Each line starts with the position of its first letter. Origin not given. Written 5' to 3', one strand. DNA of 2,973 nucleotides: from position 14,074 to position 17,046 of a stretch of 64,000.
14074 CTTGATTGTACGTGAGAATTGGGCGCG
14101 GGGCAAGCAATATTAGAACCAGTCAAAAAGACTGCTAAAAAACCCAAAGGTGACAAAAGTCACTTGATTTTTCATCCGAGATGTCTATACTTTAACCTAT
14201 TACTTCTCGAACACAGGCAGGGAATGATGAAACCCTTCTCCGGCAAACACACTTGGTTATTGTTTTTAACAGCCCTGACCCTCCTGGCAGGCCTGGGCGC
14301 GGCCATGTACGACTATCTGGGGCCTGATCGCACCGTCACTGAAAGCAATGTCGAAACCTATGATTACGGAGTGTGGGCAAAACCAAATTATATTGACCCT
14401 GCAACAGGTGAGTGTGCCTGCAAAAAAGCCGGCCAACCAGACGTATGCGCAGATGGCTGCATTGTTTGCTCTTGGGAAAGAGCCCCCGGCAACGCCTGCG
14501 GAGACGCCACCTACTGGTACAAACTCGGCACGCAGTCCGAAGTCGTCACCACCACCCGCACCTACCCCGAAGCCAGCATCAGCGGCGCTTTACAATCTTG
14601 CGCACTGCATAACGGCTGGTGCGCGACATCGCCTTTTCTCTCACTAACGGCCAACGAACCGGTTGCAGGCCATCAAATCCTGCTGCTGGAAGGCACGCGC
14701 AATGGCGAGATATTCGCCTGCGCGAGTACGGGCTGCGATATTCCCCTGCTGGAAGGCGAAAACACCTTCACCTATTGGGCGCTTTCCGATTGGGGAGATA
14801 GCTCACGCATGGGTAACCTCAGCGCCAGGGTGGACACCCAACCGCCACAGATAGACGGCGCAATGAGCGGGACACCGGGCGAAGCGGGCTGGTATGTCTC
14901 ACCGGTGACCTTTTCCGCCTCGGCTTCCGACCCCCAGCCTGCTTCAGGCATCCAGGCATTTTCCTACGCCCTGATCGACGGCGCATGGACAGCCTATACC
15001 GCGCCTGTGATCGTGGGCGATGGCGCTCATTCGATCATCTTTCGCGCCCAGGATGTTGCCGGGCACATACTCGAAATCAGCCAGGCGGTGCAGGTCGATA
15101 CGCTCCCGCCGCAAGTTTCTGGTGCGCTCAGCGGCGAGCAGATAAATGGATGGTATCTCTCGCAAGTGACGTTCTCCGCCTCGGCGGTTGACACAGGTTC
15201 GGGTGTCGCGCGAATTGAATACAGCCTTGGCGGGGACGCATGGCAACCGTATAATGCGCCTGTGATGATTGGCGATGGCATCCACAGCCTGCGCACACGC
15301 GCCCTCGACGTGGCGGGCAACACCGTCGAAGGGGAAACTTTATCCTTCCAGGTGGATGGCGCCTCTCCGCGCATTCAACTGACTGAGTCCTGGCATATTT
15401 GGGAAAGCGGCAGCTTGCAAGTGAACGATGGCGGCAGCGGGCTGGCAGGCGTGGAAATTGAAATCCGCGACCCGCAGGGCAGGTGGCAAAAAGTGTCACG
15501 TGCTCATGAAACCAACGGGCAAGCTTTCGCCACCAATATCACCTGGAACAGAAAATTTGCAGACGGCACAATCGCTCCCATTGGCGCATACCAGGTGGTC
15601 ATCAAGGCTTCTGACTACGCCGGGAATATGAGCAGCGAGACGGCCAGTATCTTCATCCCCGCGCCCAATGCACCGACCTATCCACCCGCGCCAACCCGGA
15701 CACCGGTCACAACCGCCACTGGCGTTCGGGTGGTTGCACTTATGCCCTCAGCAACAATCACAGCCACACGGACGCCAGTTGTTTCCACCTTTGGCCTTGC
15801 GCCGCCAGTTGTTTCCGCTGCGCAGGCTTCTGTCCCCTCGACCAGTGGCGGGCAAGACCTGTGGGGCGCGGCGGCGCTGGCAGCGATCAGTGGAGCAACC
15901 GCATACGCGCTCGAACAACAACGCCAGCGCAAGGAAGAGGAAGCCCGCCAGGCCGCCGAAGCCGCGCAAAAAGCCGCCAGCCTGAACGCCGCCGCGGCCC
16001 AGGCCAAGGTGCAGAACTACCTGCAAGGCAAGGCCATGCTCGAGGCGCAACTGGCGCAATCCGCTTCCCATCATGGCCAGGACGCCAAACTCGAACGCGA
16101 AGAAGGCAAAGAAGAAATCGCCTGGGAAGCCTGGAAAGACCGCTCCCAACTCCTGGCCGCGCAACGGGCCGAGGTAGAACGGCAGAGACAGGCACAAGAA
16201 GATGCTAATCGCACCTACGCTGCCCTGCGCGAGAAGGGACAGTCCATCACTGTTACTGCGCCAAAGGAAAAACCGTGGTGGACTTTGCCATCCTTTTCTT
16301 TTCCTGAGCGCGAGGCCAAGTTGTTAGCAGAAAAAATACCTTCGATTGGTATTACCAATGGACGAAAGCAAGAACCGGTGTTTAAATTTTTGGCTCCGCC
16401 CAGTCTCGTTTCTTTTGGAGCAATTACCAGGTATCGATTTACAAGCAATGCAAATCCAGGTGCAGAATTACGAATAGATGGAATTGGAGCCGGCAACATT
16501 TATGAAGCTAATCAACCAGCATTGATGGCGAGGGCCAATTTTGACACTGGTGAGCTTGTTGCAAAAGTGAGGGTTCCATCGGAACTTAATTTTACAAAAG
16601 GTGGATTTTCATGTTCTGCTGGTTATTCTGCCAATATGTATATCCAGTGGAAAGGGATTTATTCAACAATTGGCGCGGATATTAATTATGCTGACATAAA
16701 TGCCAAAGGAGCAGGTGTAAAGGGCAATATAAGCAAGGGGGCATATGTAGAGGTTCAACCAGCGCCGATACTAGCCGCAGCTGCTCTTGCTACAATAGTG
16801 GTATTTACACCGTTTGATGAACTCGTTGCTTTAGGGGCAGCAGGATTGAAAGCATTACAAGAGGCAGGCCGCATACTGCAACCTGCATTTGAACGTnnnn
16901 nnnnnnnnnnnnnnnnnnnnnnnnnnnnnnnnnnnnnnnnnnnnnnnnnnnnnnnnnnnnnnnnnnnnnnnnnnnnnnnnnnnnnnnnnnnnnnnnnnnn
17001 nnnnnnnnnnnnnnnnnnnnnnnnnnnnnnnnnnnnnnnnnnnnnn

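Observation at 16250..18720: A low-GC cassette begins inside the 3' end of the envelope-protein gene and carries TPR and WD40 genes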

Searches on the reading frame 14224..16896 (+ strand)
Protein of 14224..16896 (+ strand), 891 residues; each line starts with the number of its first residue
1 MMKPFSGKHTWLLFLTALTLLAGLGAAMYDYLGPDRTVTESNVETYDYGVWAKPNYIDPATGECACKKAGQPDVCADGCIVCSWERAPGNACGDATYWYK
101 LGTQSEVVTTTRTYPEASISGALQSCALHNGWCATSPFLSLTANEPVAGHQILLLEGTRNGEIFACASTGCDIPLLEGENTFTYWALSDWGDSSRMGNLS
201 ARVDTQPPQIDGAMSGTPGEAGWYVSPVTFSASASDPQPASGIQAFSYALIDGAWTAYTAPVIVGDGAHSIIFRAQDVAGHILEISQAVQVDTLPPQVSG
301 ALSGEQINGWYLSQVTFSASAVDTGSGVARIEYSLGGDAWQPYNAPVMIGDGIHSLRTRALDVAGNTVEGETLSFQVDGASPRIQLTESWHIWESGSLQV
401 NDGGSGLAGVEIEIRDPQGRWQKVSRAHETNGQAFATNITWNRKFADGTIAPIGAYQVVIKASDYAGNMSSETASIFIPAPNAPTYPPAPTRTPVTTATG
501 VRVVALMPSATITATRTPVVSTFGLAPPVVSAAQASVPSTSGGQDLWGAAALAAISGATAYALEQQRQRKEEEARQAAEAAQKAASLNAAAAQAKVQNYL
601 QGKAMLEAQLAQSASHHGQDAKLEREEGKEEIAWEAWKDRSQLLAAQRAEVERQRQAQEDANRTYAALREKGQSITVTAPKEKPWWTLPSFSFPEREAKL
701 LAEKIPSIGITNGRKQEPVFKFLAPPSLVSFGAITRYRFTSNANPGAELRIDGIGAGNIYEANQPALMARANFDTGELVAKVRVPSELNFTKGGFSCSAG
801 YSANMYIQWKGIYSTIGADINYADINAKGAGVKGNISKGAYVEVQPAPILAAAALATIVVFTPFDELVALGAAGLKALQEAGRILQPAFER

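Call 11: search_protein_families(library=pfam, proteins=[window:14224-16896:+], max_evalue=0.1)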
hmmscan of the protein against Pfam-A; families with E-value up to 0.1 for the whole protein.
window:14224-16896:+ (891 aa): 2 families
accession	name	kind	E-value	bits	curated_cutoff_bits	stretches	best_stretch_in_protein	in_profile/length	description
PF19077.6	Big_13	-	8e-11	42.8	27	1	343-378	66-101/102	Bacterial Ig-like domain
PF12245.14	Big_3_2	-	0.0015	19.1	23.3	0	402-472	42-113/122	Bacterial Ig-like domain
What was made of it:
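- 14224..16899 (+): Carrier gene, 891 aa (NCBI L6461_22545, MAG Anaerolineae bacterium). Order of parts: N-terminal signal/anchor (aa 10-28), Cys-rich region, OmpL47-type Ig-like domains, P/T stalk, TM helix, coiled coil, junction, C-terminal region (CT). Pfam Big_13 in call 11.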

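Call 12: find_homologous_proteins(query=window:14224-16896:+)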
Query window:14224-16896:+ (891 aa): 123 proteins with E <= 0.001 among 8000 candidates; the best 120 are listed.
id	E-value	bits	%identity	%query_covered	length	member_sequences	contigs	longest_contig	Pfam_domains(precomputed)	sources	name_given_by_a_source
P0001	0.0e+0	2014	100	100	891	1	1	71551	PF19077.7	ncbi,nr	ncbi:MAG: hypothetical protein L6461_22545 [Anaerolineae bacterium]|nr:hypothetical protein [Anaerol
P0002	4.9e-248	844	65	67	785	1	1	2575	PF12245.15,PF09136.17,PF19077.7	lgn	-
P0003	1.3e-244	832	64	67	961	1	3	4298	PF12245.15,PF19077.7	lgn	-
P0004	1.1e-236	806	58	74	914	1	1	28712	PF19077.7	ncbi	-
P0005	4.4e-233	794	60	68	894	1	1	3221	PF19077.7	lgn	-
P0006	1.9e-230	785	58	73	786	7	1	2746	PF13441.13,PF20721.3,PF19077.7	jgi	-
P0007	5.0e-230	784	64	62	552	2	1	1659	PF17957.8,PF12245.15,PF19077.7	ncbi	ncbi:MAG: OmpL47-type beta-barrel domain-containing protein, partial [Aggregatilineaceae bacterium]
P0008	3.3e-224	765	66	58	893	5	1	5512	PF17957.8,PF12245.15,PF09136.17,PF19077.7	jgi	jgi:hypothetical protein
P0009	2.4e-215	735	55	71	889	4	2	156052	PF12245.15,PF19077.7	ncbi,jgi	ncbi:MAG: OmpL47-type beta-barrel domain-containing protein [Chloroflexota bacterium]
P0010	1.1e-203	697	57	68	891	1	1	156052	PF17957.8,PF19077.7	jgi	-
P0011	2.1e-195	669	66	52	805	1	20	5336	PF12245.15,PF19077.7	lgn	-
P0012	9.6e-191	654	65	53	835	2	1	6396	PF00801.27,PF12245.15,PF19077.7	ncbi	-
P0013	1.5e-175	604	59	51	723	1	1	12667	PF17957.8,PF19077.7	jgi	jgi:type II secretory pathway pseudopilin PulG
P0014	1.2e-168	581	62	50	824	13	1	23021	PF12245.15,PF19077.7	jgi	-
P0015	1.2e-165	571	55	57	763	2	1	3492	PF17957.8,PF19077.7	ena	-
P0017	3.9e-153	530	43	74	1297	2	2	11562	PF19077.7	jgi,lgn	-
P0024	4.2e-140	486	50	55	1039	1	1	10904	PF00959.25,PF19077.7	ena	-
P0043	5.7e-124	433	39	70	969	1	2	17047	PF15607.12,PF09136.17,PF19077.7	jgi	jgi:hypothetical protein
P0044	2.7e-121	424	39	70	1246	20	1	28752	PF13750.13,PF01476.27,PF12245.15,PF09136.17,PF19077.7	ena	-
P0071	9.9e-66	240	34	74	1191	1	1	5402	PF14412.13,PF02494.23,PF09136.17,PF19077.7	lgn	-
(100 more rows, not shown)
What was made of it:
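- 14224..16899 (+): Exact match to P0001 in call 12.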

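Call 30: search_protein_families(library=pfam, proteins=[P0071, P0043, P0024, P0044, P0010, P0009, P0013, P0017, P0003], max_evalue=0.01)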
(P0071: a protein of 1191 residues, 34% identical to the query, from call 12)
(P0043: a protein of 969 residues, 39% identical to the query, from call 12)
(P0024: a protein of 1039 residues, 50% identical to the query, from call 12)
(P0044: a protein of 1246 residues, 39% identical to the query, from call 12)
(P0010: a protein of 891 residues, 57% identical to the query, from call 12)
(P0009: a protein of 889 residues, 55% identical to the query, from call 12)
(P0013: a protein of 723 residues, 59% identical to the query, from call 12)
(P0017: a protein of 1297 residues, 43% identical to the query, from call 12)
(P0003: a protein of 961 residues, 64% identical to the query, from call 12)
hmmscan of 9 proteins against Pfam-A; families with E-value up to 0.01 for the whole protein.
P0071 (1191 aa): 5 families
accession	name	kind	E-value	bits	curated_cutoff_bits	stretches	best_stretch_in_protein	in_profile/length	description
PF19077.6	Big_13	-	2.4e-13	50.9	27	2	261-298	63-101/102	Bacterial Ig-like domain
PF14412.12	AHH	-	1.1e-07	32.2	22.3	1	1098-1183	10-110/111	A nuclease family of the HNH/ENDO VII superfamily with conserved AHH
PF02494.22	HYR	-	9.5e-06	26.3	21.7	0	357-384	54-81/81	HYR domain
PF09136.16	Glucodextran_B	-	0.00054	20.3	27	0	350-385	47-82/83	Glucodextranase, domain B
PF10815.13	ComZ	-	0.0092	16.4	22.2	0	723-743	8-28/55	ComZ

P0043 (969 aa): 5 families
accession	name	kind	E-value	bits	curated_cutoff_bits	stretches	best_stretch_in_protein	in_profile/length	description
PF19077.6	Big_13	-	4.9e-16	59.5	27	2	363-405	60-101/102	Bacterial Ig-like domain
PF15607.11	Ntox44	-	8.9e-11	42.5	24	1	805-913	2-104/104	Bacterial toxin 44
PF12245.14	Big_3_2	-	8.1e-05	23.2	23.3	0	429-499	42-113/122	Bacterial Ig-like domain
PF13750.12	Big_3_3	-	0.00012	22.3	27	1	377-502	13-143/157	Bacterial Ig-like domain (group 3)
PF09136.16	Glucodextran_B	-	0.0032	17.8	27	0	285-319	48-82/83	Glucodextranase, domain B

P0024 (1039 aa): 6 families
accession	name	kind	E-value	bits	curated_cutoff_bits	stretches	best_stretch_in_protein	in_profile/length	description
PF19077.6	Big_13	-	7.3e-17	62.2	27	2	361-395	66-101/102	Bacterial Ig-like domain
PF00959.24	Phage_lysozyme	-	7.7e-15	55.8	22.3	1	887-1029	3-125/125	Phage lysozyme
PF18857.6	LPD38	-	0.0018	18.8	27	0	835-955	58-176/189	Large polyvalent protein associated domain 38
PF15418.12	DUF4625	-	0.003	18.3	27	0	468-495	103-130/131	Domain of unknown function (DUF4625)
PF12245.14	Big_3_2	-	0.0046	17.6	23.3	0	419-487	42-111/122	Bacterial Ig-like domain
PF09136.16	Glucodextran_B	-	0.0087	16.4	27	0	470-493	56-79/83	Glucodextranase, domain B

P0044 (1246 aa): 8 families
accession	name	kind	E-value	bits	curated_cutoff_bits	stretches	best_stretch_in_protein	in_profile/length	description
PF19077.6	Big_13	-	2.4e-14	54.1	27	2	243-285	57-102/102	Bacterial Ig-like domain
PF12245.14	Big_3_2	-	3.8e-09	37.2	23.3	1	315-371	69-121/122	Bacterial Ig-like domain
PF01476.26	LysM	-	3.8e-06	27.2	20.9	1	966-993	1-28/43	LysM domain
PF09136.16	Glucodextran_B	-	1.4e-05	25.3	27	0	242-284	39-82/83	Glucodextranase, domain B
PF13750.12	Big_3_3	-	2.2e-05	24.6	27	1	342-410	12-75/157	Bacterial Ig-like domain (group 3)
PF13754.12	Big_3_4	-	0.00022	21.5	27.3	0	246-279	20-54/106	Domain of unknown function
PF15418.12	DUF4625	-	0.0021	18.8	27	0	335-363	96-124/131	Domain of unknown function (DUF4625)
PF18981.6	InlK_D3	-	0.0045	17.5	25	0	444-462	47-65/75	Internalin K domain (D3/D4)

P0010 (891 aa): 7 families
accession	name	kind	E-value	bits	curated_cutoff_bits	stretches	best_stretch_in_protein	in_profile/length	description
PF19077.6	Big_13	-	2.2e-15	57.4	27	2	248-292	58-102/102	Bacterial Ig-like domain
PF17957.7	Big_7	-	3.7e-06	27.9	24.1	0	225-271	18-69/70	Bacterial Ig domain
PF09136.16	Glucodextran_B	-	7.1e-05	23.1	27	0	414-478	24-80/83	Glucodextranase, domain B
PF15418.12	DUF4625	-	0.001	19.8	27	0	452-479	103-130/131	Domain of unknown function (DUF4625)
PF05345.18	He_PIG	-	0.0022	18.8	24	0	258-290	64-95/96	Putative Ig domain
PF02494.22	HYR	-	0.0022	18.7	21.7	0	439-471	41-73/81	HYR domain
PF00801.26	PKD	-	0.0034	17.8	23.5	0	314-369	17-73/80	PKD domain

P0009 (889 aa): 7 families
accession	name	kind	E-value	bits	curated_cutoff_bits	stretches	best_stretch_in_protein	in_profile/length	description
PF19077.6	Big_13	-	1.9e-15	57.6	27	2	259-303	58-102/102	Bacterial Ig-like domain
PF12245.14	Big_3_2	-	1.7e-06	28.6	23.3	1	412-481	42-112/122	Bacterial Ig-like domain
PF09136.16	Glucodextran_B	-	2.7e-05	24.4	27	0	268-302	48-82/83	Glucodextranase, domain B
PF13290.12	CHB_HEX_C_1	-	0.00039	20.8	22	0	352-380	38-65/67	Chitobiase/beta-hexosaminidase C-terminal domain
PF00801.26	PKD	-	0.00052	20.4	23.5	0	326-382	18-77/80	PKD domain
PF02494.22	HYR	-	0.00055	20.7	21.7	0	358-381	53-75/81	HYR domain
PF18981.6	InlK_D3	-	0.0063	17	25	0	460-482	46-68/75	Internalin K domain (D3/D4)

P0013 (723 aa): 5 families
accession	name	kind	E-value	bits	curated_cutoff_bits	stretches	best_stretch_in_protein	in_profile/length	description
PF19077.6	Big_13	-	2.6e-14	54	27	2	173-214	61-101/102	Bacterial Ig-like domain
PF17957.7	Big_7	-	8.3e-07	30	24.1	1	149-184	18-53/70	Bacterial Ig domain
PF12245.14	Big_3_2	-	2e-05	25.2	23.3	0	238-305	42-110/122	Bacterial Ig-like domain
PF00801.26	PKD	-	0.00026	21.3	23.5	0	62-120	15-74/80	PKD domain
PF09136.16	Glucodextran_B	-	0.0089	16.4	27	0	93-128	47-82/83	Glucodextranase, domain B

P0017 (1297 aa): 2 families
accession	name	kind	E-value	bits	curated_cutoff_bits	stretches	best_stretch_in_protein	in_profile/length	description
PF19077.6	Big_13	-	5.1e-10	40.2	27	0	330-377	55-101/102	Bacterial Ig-like domain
PF13860.13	FlgD_ig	-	0.0019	18.6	27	0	391-464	6-78/79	FlgD Ig-like domain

P0003 (961 aa): 7 families
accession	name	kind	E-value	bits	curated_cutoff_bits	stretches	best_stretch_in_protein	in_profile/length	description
PF19077.6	Big_13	-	2.1e-16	60.7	27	2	328-370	60-101/102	Bacterial Ig-like domain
PF12245.14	Big_3_2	-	9.8e-06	26.2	23.3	0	394-463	42-112/122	Bacterial Ig-like domain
PF13750.12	Big_3_3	-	0.00022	21.4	27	0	340-391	11-63/157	Bacterial Ig-like domain (group 3)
PF13860.13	FlgD_ig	-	0.00051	20.4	27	1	395-456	18-77/79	FlgD Ig-like domain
PF00801.26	PKD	-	0.0012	19.2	23.5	0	218-277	15-75/80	PKD domain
PF09136.16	Glucodextran_B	-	0.0015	18.8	27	0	250-284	48-82/83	Glucodextranase, domain B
PF20917.2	AsnRS_N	-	0.0045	17.8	27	1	537-591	29-81/91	Asparaginal-tRNA synthetase, N-terminal domain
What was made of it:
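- On Polymorphic toxin system (general definition): Relatives carry AHH (32.2 bits, cut-off 22.3), Ntox44 (42.5, cut-off 24) and Phage_lysozyme (55.8, cut-off 22.3) (call 30).
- AHH, Ntox44 and Phage_lysozyme CTs score above Pfam gathering cut-offs (call 30).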

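Call 63: search_protein_families(library=padloc, proteins=[window:14224-16896:+], max_evalue=0.01)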
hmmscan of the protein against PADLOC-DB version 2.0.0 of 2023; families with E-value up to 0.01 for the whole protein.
window:14224-16896:+ (891 aa): 0 families

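Call 64: search_protein_families(library=ncbifam, proteins=[window:14224-16896:+], max_evalue=0.01)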
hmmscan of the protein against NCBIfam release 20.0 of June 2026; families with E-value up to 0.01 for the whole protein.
window:14224-16896:+ (891 aa): 2 families
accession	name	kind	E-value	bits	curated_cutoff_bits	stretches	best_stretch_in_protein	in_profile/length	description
NF047446.1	barrel_OmpL47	domain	3.6e-33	113.8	40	2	311-377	1-68/68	OmpL47-type beta-barrel domain-containing protein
NF047441.1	Lepto_OmpL47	equivalog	1.1e-13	51.5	250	1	226-389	73-242/336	multi-beta-barrel domain surface protein OmpL47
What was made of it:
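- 14224..16899 (+): NCBIfam barrel_OmpL47 scores 113.8 bits against a cut-off of 40 (call 64).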

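Call 68: find_encoding_contigs(protein=P0004, flank=8000, max_places=2)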
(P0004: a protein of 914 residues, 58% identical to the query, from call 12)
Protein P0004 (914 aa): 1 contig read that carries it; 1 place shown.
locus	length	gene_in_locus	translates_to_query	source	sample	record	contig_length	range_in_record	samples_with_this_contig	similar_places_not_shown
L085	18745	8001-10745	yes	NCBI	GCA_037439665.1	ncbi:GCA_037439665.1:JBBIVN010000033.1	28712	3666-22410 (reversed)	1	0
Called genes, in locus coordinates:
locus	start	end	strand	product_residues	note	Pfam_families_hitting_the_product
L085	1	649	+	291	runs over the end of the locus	-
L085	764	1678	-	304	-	PF00903:Glyoxalase (weak)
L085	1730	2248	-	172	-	PF01292:Ni_hydr_CYTB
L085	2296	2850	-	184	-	PF13489:Methyltransf_23, PF01209:Ubie_methyltran, PF13847:Methyltransf_31, PF08241:Methyltransf_11, PF08242:Methyltransf_12, PF13649:Methyltransf_25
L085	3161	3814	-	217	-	PF02589:LUD_dom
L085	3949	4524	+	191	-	PF00440:TetR_N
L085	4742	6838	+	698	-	PF08448:PAS_4, PF13426:PAS_9, PF00989:PAS, PF08448:PAS_4, PF13188:PAS_8, PF13426:PAS_9, PF08447:PAS_3, PF00512:HisKA, +1 more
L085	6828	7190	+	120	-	PF00072:Response_reg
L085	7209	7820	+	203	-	PF13192:Thioredoxin_3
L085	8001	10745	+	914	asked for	PF19077:Big_13 (weak)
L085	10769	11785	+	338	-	-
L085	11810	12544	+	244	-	-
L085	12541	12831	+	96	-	-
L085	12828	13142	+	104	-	PF01863:YgjP-like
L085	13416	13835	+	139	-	PF01797:Y1_Tnp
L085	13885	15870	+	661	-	PF00654:Voltage_CLC, PF00571:CBS, PF02080:TrkA_C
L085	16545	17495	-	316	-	PF07549:Sec_GG (weak), PF02355:SecD_SecF_C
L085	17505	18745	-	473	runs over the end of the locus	PF21760:SecD_1st, PF22599:SecDF_P1_head, PF02355:SecD_SecF_C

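Call 69: find_encoding_contigs(protein=P0009, flank=10000, max_places=2)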
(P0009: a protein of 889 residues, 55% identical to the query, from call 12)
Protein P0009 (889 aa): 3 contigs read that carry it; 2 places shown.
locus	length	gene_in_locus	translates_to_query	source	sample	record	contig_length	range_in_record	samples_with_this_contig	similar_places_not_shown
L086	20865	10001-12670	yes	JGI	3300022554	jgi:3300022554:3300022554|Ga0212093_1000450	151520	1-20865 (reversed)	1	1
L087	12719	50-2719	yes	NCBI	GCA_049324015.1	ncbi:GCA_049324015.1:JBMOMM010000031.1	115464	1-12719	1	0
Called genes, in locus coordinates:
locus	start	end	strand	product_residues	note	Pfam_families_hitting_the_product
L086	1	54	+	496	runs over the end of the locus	PF01582:TIR (weak), PF13676:TIR_2, PF08937:ThsB_TIR, PF26549:Tricorn_N (weak), PF07676:PD40 (faint), PF26550:Tricorn_2nd, PF26549:Tricorn_N (weak)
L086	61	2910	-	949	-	PF00128:Alpha-amylase (weak)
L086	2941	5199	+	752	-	PF01590:GAF (weak), PF13185:GAF_2, PF13492:GAF_3 (faint), PF00512:HisKA, PF02518:HATPase_c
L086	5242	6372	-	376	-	-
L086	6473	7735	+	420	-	PF02073:Peptidase_M29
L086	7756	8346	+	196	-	-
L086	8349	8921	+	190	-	PF01243:PNPOx_N, PF12900:Pyridox_ox_2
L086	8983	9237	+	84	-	PF14242:DUF4342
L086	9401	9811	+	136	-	-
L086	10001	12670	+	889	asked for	PF19077:Big_13 (faint), PF12245:Big_3_2 (faint)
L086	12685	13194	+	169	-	-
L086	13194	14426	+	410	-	-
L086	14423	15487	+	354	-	-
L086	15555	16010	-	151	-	-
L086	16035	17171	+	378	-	-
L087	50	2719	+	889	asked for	PF19077:Big_13 (faint), PF12245:Big_3_2 (faint)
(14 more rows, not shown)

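Call 81: find_encoding_contigs(protein=P0071, flank=6000, max_places=2)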
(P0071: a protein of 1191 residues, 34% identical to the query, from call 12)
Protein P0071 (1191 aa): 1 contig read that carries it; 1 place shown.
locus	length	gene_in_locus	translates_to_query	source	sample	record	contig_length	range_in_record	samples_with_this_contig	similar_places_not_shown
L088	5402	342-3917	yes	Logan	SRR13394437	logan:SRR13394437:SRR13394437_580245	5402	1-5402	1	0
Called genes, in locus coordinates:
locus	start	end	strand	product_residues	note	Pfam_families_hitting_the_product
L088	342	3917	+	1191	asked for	PF02494:HYR (faint), PF09136:Glucodextran_B (faint), PF19077:Big_13 (faint), PF14412:AHH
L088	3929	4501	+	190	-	PF07791:Imm11 (weak)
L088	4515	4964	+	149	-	-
